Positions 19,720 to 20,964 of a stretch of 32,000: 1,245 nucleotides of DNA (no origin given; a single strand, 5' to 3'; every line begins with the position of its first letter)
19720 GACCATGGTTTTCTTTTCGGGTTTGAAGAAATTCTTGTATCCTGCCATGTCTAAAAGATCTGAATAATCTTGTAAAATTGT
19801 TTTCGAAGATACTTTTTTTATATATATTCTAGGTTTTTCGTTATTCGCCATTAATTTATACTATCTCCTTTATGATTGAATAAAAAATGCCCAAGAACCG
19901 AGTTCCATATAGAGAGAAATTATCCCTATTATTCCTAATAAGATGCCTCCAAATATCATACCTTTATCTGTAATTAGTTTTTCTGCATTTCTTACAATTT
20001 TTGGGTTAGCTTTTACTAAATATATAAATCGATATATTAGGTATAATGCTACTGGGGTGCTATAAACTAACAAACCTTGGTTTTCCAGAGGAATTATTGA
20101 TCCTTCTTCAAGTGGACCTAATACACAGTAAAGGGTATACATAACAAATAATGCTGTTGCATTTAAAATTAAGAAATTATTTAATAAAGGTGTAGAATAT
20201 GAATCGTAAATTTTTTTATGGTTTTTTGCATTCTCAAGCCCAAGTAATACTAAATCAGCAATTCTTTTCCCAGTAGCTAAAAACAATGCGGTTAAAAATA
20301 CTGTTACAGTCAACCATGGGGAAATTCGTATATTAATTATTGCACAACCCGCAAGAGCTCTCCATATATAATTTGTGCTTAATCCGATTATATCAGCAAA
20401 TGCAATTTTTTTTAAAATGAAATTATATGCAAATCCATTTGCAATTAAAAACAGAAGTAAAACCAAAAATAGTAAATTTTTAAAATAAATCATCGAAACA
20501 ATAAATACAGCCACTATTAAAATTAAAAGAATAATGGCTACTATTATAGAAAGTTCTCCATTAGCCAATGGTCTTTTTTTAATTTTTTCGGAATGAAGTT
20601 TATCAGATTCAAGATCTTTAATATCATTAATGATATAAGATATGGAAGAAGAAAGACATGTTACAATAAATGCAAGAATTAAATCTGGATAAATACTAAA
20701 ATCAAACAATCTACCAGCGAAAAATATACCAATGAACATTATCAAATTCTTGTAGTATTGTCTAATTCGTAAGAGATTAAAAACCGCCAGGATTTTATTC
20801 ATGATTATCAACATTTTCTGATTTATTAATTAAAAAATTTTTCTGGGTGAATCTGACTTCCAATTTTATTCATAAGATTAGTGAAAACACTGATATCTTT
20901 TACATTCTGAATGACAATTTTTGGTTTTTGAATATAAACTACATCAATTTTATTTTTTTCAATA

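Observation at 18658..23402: Uncharacterised three-gene operon: giant M48 membrane protease, UbiA prenyltransferase, DUF362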

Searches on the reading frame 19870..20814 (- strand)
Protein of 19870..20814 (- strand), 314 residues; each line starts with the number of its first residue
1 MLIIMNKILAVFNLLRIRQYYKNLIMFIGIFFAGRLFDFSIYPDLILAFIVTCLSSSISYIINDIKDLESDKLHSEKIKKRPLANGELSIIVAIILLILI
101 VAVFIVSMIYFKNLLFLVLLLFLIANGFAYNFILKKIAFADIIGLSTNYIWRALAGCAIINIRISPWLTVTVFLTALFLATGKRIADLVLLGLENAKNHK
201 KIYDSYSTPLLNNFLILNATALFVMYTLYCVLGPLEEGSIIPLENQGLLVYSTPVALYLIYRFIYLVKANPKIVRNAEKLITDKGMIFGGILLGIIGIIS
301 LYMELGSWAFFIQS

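Call 4: search_protein_families(library=pfam, proteins=[window:19870-20814:-], max_evalue=0.01)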
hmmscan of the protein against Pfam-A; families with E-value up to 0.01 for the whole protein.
window:19870-20814:- (314 aa): 2 families
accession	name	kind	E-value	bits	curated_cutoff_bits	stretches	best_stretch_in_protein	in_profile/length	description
PF01040.23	UbiA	-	5e-18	65.7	34.2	1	26-212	5-181/250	UbiA prenyltransferase family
PF24677.1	DUF7657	-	0.00031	20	26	1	7-107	175-263/401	Domain of unknown function (DUF7657)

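Call 5: search_protein_families(library=ncbifam, proteins=[window:19870-20814:-], max_evalue=0.01)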
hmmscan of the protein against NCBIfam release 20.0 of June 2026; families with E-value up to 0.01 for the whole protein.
window:19870-20814:- (314 aa): 7 families
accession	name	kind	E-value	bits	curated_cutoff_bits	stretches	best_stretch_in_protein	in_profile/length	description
NF008977.0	PRK12324.1-2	equivalog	6.8e-52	176.7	234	1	8-301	2-287/297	decaprenyl-phosphate phosphoribosyltransferase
NF008978.0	PRK12324.1-4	equivalog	6.3e-40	137.1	207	1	9-231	33-254/322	decaprenyl-phosphate phosphoribosyltransferase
NF006088.0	PRK08238.1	equivalog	3e-37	128.4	351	1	9-265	193-444/482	UbiA family prenyltransferase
NF008976.0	PRK12324.1-1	equivalog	1.1e-30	107.2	474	1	10-230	20-241/306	decaprenyl-phosphate phosphoribosyltransferase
NF009523.0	PRK12884.1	equivalog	1.6e-08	34.1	269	1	6-186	2-174/279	prenyltransferase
TIGR01474.1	ubiA_proteo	equivalog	3.9e-07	29.8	275.45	1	45-174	43-168/282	4-hydroxybenzoate octaprenyltransferase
NF009514.0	PRK12873.1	equivalog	9.7e-07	28.4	246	1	7-118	9-122/297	4-hydroxybenzoate polyprenyltransferase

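Call 6: search_solved_structures(query=window:19870-20814:-, max_evalue=1, show_alignments=2)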
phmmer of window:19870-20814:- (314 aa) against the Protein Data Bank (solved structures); distinct sequences matched with E-value up to 1: 2.
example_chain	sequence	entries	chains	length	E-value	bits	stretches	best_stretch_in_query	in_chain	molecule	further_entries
8j8j_D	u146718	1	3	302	4.4e-23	85.4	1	6-230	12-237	Decaprenyl-phosphate phosphoribosyltransferase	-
8j8k_A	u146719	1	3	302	4.6e-17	65.7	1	6-230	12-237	Decaprenyl-phosphate phosphoribosyltransferase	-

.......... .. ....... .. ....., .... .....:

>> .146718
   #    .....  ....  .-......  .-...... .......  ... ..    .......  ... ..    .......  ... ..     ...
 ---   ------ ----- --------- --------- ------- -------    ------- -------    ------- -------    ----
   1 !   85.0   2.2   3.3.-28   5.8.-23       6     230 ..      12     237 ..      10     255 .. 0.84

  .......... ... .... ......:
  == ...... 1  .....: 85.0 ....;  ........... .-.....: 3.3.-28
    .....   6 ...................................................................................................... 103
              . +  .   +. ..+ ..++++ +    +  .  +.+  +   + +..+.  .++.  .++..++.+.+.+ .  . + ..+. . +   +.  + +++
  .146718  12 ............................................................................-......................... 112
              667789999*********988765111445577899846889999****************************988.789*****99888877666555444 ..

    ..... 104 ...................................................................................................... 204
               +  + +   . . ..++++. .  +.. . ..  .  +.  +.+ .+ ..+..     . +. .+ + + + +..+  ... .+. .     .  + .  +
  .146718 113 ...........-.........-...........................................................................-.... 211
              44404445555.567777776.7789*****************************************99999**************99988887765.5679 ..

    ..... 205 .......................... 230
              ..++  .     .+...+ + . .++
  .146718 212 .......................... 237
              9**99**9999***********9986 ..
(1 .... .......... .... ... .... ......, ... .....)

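Call 9: find_homologous_proteins(query=window:19870-20814:-, max_evalue=0.00001)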
Query window:19870-20814:- (314 aa): 418 proteins with E <= 0.00001 among 8000 candidates; the best 120 are listed.
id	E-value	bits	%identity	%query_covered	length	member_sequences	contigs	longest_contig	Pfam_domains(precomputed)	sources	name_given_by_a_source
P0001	4.1e-189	645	100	99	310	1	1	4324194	PF01040.24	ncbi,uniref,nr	ncbi:UbiA family prenyltransferase [Promethearchaeum syntrophicum]|uniref:UbiA family prenyltransfer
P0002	6.8e-176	602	100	92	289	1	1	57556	PF01040.24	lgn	-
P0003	2.3e-173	594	89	100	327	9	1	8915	PF01040.24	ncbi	-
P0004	3.8e-173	593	90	100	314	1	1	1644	PF01040.24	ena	-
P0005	3.2e-170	583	88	99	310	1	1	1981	PF01040.24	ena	-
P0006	1.9e-165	568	86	99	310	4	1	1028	PF01040.24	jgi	-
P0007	1.5e-162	558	85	99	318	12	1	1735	PF01040.24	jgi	-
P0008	2.2e-154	531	81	99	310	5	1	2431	PF01040.24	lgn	-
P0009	1.7e-122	427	66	98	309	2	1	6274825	PF01040.24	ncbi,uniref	ncbi:UbiA family prenyltransferase [Candidatus Lokiarchaeum ossiferum]|uniref:UbiA family prenyltran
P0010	2.1e-122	426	65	98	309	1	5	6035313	PF01040.24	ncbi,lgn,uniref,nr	ncbi:hypothetical protein NEF87_003592 [Candidatus Lokiarchaeum ossiferum]|uniref:Decaprenyl-phospha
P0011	1.8e-121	423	65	98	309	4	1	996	PF01040.24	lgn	-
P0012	3.3e-115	403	62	96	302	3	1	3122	PF01040.24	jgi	-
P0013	7.0e-115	402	61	96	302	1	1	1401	PF01040.24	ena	-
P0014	1.5e-114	401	62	96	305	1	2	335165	PF01040.24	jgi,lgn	jgi:4-hydroxybenzoate polyprenyltransferase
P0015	4.3e-114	399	61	96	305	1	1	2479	PF01040.24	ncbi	-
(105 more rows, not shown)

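Call 12: find_related_loci(query=A1, collection=genome_contigs, flank=10000)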
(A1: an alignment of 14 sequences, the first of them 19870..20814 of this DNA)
Query A1 (314 aa) in genome_contigs; peptide patterns used: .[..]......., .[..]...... (x = any residue, [..] = any of these).
168 stretches matched a pattern; 131 encode a relative of the query (tblastn E <= 1e-3); the best 80 are kept; 80 distinct loci.
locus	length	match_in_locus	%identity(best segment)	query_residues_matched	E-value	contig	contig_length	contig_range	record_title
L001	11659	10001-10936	84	1-311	2e-156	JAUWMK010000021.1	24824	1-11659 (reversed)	MAG: Promethearchaeum sp. isolate CSMAG_2396 CSMAG_2396_k141_1370681_length_24824_cov_7.0000, whole genome shotgun seque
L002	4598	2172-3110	86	2-314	4e-149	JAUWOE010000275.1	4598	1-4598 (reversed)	MAG: Promethearchaeum sp. isolate CSMAG_2442 CSMAG_2442_k141_1030785_length_4598_cov_5.7290, whole genome shotgun sequen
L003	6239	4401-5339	86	2-314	5e-147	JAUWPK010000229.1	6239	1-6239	MAG: Promethearchaeum sp. isolate CSMAG_2474 CSMAG_2474_k141_2065_length_6239_cov_6.9784, whole genome shotgun sequence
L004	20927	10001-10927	65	3-312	3e-129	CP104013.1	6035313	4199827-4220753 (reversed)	Candidatus Lokiarchaeum ossiferum isolate Loki-B35 chromosome, complete genome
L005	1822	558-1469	61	6-310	1e-124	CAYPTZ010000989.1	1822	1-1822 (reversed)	MAG TPA_asm: uncultured archaeon isolate binchicken_co116_149 genome assembly, contig: NODE_98791_length_1822_cov_4.0871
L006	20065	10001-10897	55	6-304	2e-107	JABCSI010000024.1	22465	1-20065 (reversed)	MAG: Promethearchaeota archaeon isolate HM1_B6_4 NODE_788_length_22465_cov_0.674008, whole genome shotgun sequence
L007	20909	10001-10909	57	6-310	2e-103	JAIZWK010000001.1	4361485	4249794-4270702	MAG: Candidatus Harpocratesius repetitus isolate FW102 FWG169_LokiFW102v12_contig001_4361485bp, whole genome shotgun seq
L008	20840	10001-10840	59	5-286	1e-102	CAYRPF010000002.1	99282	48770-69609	MAG TPA_asm: uncultured archaeon isolate binchicken_co256_1 genome assembly, contig: NODE_111_length_99282_cov_7.567618,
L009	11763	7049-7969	49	2-304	6e-87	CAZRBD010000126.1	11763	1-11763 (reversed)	MAG TPA_asm: uncultured archaeon isolate SRP179991_co3_105 genome assembly, contig: NODE_1392_length_11763_cov_5.420482,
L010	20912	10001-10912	50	2-304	6e-87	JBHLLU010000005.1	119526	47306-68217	MAG: Promethearchaeota archaeon isolate DZ1S.191 DZ1S.191@178, whole genome shotgun sequence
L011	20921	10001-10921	48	2-304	1e-86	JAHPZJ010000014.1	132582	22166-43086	MAG: Promethearchaeota archaeon isolate LW60_5 NODE_228_length_132582_cov_15.632271, whole genome shotgun sequence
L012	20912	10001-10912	47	3-305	7e-86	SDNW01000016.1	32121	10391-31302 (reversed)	MAG: Promethearchaeota archaeon isolate AMARA_5S AMARA-sed17-2662, whole genome shotgun sequence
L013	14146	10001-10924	47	2-304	7e-85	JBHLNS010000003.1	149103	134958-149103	MAG: Promethearchaeota archaeon isolate DZ2S.372 DZ2S.372@192, whole genome shotgun sequence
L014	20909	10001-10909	47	3-304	4e-84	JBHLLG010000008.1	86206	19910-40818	MAG: Candidatus Hermodarchaeota archaeon isolate DZ1M.411 DZ1M.411@676, whole genome shotgun sequence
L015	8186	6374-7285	47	2-304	1e-83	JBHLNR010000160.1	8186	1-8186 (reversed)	MAG: Promethearchaeota archaeon isolate DZ2S.368 DZ2S.368@32967, whole genome shotgun sequence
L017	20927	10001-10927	45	2-304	8e-82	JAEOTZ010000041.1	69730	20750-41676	MAG: Promethearchaeota archaeon isolate YT5_1216 k127_21870391, whole genome shotgun sequence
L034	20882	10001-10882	48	13-305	1e-78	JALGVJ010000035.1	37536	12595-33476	MAG: Promethearchaeota archaeon isolate Meg22_1012_Bin_233 Meg22_1012_Bin_233_scaffold_2122, whole genome shotgun sequen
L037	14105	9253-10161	47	4-302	4e-78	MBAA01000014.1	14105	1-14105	MAG: Promethearchaeota archaeon CR_4 RBG_13_scaffold_3902, whole genome shotgun sequence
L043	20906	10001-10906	47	2-304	8e-78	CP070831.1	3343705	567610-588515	MAG: Promethearchaeota archaeon isolate bin108 chromosome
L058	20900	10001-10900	47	3-300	1e-75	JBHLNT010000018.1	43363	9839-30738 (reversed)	MAG: Promethearchaeota archaeon isolate DZ2S.378 DZ2S.378@2255, whole genome shotgun sequence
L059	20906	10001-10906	47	4-304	2e-75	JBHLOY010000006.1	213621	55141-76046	MAG: Promethearchaeota archaeon isolate DZ3S.305 DZ3S.305@50, whole genome shotgun sequence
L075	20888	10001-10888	46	4-296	2e-72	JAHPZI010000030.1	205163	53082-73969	MAG: Promethearchaeota archaeon isolate LW60_4 NODE_96_length_205163_cov_15.915869, whole genome shotgun sequence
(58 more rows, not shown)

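Call 20: search_protein_families(library=pfam, proteins=[L043:6062-7432:+, L043:11240-12970:+, L043:13534-14016:+, L043:14030-15061:+, L043:15092-16102:+, L043:16156-17415:+, L043:17448-18707:+, L058:10960-11646:+, L058:5924-7288:+, L058:12944-13315:+], max_evalue=0.001)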
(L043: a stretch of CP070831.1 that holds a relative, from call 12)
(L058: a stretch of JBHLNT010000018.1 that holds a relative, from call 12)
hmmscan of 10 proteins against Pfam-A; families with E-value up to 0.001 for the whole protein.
L043:6062-7432:+ (456 aa): 1 family
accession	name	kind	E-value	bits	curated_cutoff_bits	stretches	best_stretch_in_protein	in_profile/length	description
PF00953.26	Glycos_transf_4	-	1.1e-30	107.2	27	1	88-245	2-158/160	Glycosyl transferase family 4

L043:11240-12970:+ (576 aa): 1 family
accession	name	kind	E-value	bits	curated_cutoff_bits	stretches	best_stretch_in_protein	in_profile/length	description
PF00496.27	SBP_bac_5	-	6.3e-48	164.2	32.4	1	90-489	2-365/368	Bacterial extracellular solute-binding proteins, family 5 Middle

L043:13534-14016:+ (160 aa): 0 families

L043:14030-15061:+ (343 aa): 2 families
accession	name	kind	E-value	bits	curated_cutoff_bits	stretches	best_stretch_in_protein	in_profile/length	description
PF00528.27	BPD_transp_1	-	1.4e-40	139.4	26.4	1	122-341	2-183/184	Binding-protein-dependent transport system inner membrane component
PF19300.4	BPD_transp_1_N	-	2.4e-10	41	23.8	1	3-110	1-114/114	Binding-prot-dependent transport system membrane comp, N-term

L043:15092-16102:+ (336 aa): 2 families
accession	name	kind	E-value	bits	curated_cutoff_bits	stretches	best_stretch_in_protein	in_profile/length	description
PF00528.27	BPD_transp_1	-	7.1e-33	114.3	26.4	1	152-334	1-183/184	Binding-protein-dependent transport system inner membrane component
PF12911.12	OppC_N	-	2.3e-06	27.8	23.9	1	68-97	12-41/53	N-terminal TM domain of oligopeptide transport permease C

L043:16156-17415:+ (419 aa): 3 families
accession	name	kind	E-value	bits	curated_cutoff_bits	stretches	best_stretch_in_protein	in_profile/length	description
PF00005.33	ABC_tran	-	1.6e-29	103.6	25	1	44-260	2-137/137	ABC transporter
PF08352.17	oligo_HPY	-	3.6e-22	79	27.1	1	311-375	1-65/65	Oligopeptide/dipeptide transporter, C-terminal region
PF13304.12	AAA_21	-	2.2e-06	28.4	27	1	149-295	173-303/304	AAA domain, putative AbiEii toxin, Type IV TA system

L043:17448-18707:+ (419 aa): 6 families
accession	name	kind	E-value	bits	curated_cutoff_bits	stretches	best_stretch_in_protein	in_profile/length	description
PF00005.33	ABC_tran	-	7.6e-31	108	25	2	169-265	55-137/137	ABC transporter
PF08352.17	oligo_HPY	-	2.8e-15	56.9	27.1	1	316-379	1-63/65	Oligopeptide/dipeptide transporter, C-terminal region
PF02463.25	SMC_N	-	7.5e-06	26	40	1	62-309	23-211/220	RecF/RecN/SMC N terminal domain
PF13304.12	AAA_21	-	1.1e-05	26.1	27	1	235-299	236-302/304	AAA domain, putative AbiEii toxin, Type IV TA system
PF13401.12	AAA_22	-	0.00022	22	27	0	65-90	7-32/130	AAA domain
PF05621.17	TniB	-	0.00054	19.9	22.4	0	241-289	106-156/189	Bacterial TniB protein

L058:10960-11646:+ (228 aa): 2 families
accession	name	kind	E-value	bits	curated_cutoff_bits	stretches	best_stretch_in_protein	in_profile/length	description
PF13263.12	PHP_C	-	2e-11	43.7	21.3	1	151-199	5-53/56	PHP-associated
PF02811.25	PHP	-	2.2e-09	38.3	26.4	1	8-72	1-66/164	PHP domain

L058:5924-7288:+ (454 aa): 1 family
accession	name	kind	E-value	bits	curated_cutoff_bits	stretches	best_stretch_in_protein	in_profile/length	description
PF00953.26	Glycos_transf_4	-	7.7e-30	104.4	27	1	88-245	2-158/160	Glycosyl transferase family 4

L058:12944-13315:+ (123 aa): 0 families

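Call 32: search_protein_families(library=pfam, proteins=[L075:3207-5042:+, L058:5035-5670:+, L043:13534-14016:+], max_evalue=0.01)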
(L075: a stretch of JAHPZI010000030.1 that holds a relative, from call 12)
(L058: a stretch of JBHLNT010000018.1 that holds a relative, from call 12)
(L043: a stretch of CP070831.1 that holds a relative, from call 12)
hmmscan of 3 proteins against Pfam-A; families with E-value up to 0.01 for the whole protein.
L075:3207-5042:+ (611 aa): 0 families

L058:5035-5670:+ (211 aa): 1 family
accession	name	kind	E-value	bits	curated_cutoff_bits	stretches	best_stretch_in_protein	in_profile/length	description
PF03966.22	Trm112p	-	8.7e-08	32.4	22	1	9-169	4-38/40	Trm112p-like protein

L043:13534-14016:+ (160 aa): 0 families

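Call 48: search_protein_families(library=ncbifam, proteins=[L043:11240-12970:+, L043:14030-15061:+, L043:16156-17415:+, L058:10960-11646:+, L058:5924-7288:+, L075:3207-5042:+, L058:5035-5670:+], max_evalue=0.001)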
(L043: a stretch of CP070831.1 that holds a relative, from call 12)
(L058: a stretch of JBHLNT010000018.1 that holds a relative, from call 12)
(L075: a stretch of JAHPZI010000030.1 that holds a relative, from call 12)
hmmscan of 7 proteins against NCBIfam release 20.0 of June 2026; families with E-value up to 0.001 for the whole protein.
L043:11240-12970:+ (576 aa): 9 families
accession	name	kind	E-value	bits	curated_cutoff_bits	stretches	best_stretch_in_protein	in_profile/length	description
NF043070.1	DppA_dipep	equivalog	2.2e-25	89.2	1005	1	17-529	5-495/535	dipeptide ABC transporter periplasmic-binding protein DppA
TIGR02294.1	nickel_nikA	equivalog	2.4e-19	69.3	393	1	68-381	30-321/501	nickel ABC transporter substrate-binding protein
NF011689.0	PRK15109.1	equivalog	2.8e-19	69.2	560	1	85-563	74-525/547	ABC transporter substrate-binding protein SapA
NF045468.1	Opp5A_nikA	equivalog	1.6e-16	59.8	600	2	223-527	158-446/488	nickel ABC transporter substrate-binding protein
NF047575.1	opine_bind_CntA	exception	2e-13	49.8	800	1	65-258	57-225/535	staphylopine-dependent metal ABC transporter substrate-binding lipoprotein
NF011684.0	PRK15104.1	equivalog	3.8e-13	49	947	2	6-137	8-127/543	oligopeptide ABC transporter substrate-binding protein OppA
TIGR04028.1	SBP_KPN_01854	hypoth_equivalog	1.2e-10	40.6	468.5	1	90-135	44-89/509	TIGR04028 family ABC transporter substrate-binding protein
NF011942.0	PRK15413.1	equivalog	6.9e-10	38.2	594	1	30-250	15-209/512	glutathione ABC transporter substrate-binding protein GsiB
NF045467.1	Opp4A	equivalog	1.5e-07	30.1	650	1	223-564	207-544/556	oligopeptide ABC transporter substrate-binding protein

L043:14030-15061:+ (343 aa): 19 families
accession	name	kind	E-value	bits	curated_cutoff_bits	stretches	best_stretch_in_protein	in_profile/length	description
NF045470.1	Opp2B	equivalog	6.8e-83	278.3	350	1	10-341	1-300/300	nickel ABC transporter permease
NF008161.0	PRK10914.1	equivalog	2e-75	254.1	590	1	3-342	1-337/339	dipeptide ABC transporter permease DppB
NF045469.1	Opp1B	equivalog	2.2e-73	247.4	380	2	208-341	175-307/307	nickel/cobalt ABC transporter permease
NF045472.1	Opp4B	equivalog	4.5e-70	236.5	450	1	4-341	2-319/319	oligopeptide ABC transporter permease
TIGR02789.1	nickel_nikB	equivalog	1.3e-69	235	447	2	208-341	174-307/314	nickel ABC transporter permease subunit NikB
NF011661.0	PRK15081.1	equivalog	1.6e-64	218.3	463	2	197-342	159-305/306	glutathione ABC transporter permease GsiC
NF045471.1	Opp3B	equivalog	1.2e-62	212.1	480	2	207-342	169-304/308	oligopeptide ABC transporter permease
NF007677.0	PRK10352.1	equivalog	4.6e-61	206.6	433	2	183-342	146-308/314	nickel ABC transporter permease subunit NikB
NF007008.0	PRK09471.1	equivalog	4.6e-59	200.4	388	2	186-342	151-306/306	oligopeptide ABC transporter permease OppB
NF011690.0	PRK15110.1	equivalog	1.8e-43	149.2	432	1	70-338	43-311/321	putrescine export ABC transporter permease SapB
NF011712.0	PRK15133.1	subfamily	4.4e-37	127.9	445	2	56-342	88-361/364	microcin C ABC transporter permease YejB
NF043081.1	MMSYN1_0165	equivalog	1.3e-28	100.1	350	1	86-342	154-386/388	oligopeptide ABC transporter permease OppB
NF045474.1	Opp2C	equivalog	5.6e-09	36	300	1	215-276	107-168/236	nickel transporter permease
NF045473.1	Opp1C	equivalog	2.8e-08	33.5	350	1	221-296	141-212/267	nickel/cobalt ABC transporter permease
NF045476.1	Opp4C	equivalog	5.5e-07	29.1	350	1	207-296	140-222/278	oligopeptide ABC transporter permease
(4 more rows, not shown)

L043:16156-17415:+ (419 aa): 185 families (the best 25 are shown)
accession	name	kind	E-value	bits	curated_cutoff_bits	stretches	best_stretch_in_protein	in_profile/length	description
NF007010.1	PRK09473.1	subfamily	1.8e-108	362.1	575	2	201-395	120-313/318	oligopeptide ABC transporter ATP-binding protein OppD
NF008246.0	PRK11022.1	equivalog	4.7e-97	325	541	2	207-395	129-316/326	dipeptide ABC transporter ATP-binding protein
NF043079.1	MMSYN1_0167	equivalog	1.4e-95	321.2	740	3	205-401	344-540/561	oligopeptide ABC transporter ATP-binding protein OppD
NF007613.0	PRK10261.1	equivalog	3.9e-84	283.2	1077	2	205-339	142-276/623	glutathione ABC transporter ATP-binding protein GsiA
NF011659.0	PRK15079.1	equivalog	1.6e-83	280.2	540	2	206-395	141-330/334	murein tripeptide/oligopeptide ABC transporter ATP binding protein OppF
NF008453.0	PRK11308.1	subfamily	1.5e-81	274.3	408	2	204-399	136-329/334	dipeptide ABC transporter ATP-binding protein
NF011713.0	PRK15134.1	equivalog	1e-78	265.2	834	2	212-339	137-264/529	microcin C ABC transporter ATP-binding protein YejF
TIGR02770.1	nickel_nikD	equivalog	4.1e-72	242.3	318.7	2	204-334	98-228/230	nickel import ATP-binding protein NikD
NF011674.0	PRK15093.1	equivalog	4.2e-71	239.7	627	2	209-395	136-323/330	putrescine export ABC transporter ATP-binding protein SapD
NF043071.1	DppF_dipep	equivalog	1.4e-68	231.8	660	2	205-397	138-328/331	dipeptide ABC transporter ATP-binding subunit DppF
NF047576.1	opine_ATP_CntF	equivalog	9e-68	228.4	385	2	203-342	121-260/264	staphylopine uptake ABC transporter ATP-binding protein CntF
NF047578.1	opine_ATP_CntD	equivalog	4.4e-67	226.1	380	2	206-344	124-262/266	staphylopine uptake ABC transporter ATP-binding protein CntD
NF043078.1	MMSYN1_0168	equivalog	3.1e-60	204.5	800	2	95-340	388-602/649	oligopeptide ABC transporter ATP-binding protein OppF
TIGR02769.1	nickel_nikE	equivalog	3.7e-48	164.3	332.55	2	207-336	128-254/265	nickel import ATP-binding protein NikE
NF007739.0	PRK10419.1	subfamily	3.9e-45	154.5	354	2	207-335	129-254/268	nickel ABC transporter ATP-binding protein NikE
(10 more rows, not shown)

L058:10960-11646:+ (228 aa): 10 families
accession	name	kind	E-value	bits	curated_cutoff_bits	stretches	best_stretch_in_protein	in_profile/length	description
NF038032.1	CehA_McbA_metalo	domain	2.3e-17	63.4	80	1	6-184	4-194/315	CehA/McbA family metallohydrolase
NF045780.1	TrlF_fam_ATP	equivalog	1.6e-10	40.4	350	1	6-175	7-189/944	TrlF family AAA-like ATPase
NF041577.1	nside_bi_sphtase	equivalog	5.8e-09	35.5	400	1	6-73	3-69/276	3',5'-nucleoside bisphosphate phosphatase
NF047791.1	RNaseRnm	equivalog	5.6e-08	32.4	375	1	7-75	3-72/275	RNase RNM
NF004981.0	PRK06361.1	equivalog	1.1e-05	24.9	117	1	7-73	2-74/217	histidinol phosphate phosphatase domain-containing protein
TIGR01405.1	polC_Gram_pos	equivalog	1.4e-05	23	1043.45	1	6-87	104-185/1211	DNA polymerase III subunit alpha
NF006702.0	PRK09248.1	domain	1.6e-05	24.5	264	0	5-44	3-42/246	PHP domain-containing protein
NF001688.0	PRK00448.1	equivalog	6.3e-05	20.7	873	1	7-91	339-424/1445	PolC-type DNA polymerase III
NF004086.0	PRK05588.1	equivalog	0.00012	22.2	321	0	8-46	3-40/255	histidinol phosphate phosphatase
TIGR01856.1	hisJ_fam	subfamily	0.0004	20.2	90.2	0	8-47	2-41/252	histidinol-phosphatase HisJ family protein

L058:5924-7288:+ (454 aa): 2 families
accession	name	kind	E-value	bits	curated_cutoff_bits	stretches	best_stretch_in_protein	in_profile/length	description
TIGR00445.1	mraY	equivalog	6.6e-12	45.5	192.05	1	48-273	27-272/321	phospho-N-acetylmuramoyl-pentapeptide-transferase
NF053644.1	MraY_archaea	equivalog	7.6e-11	41.9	450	1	136-261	165-290/340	pseudomurein biosynthesis MraY family phospho-N-acetylmuramoyl-pentapeptide-transferase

L075:3207-5042:+ (611 aa): 0 families

L058:5035-5670:+ (211 aa): 1 family
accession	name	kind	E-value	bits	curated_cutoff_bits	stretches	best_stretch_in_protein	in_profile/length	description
NF038101.1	Trm112_arch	equivalog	2.4e-13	50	77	1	139-181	17-59/59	methytransferase partner Trm112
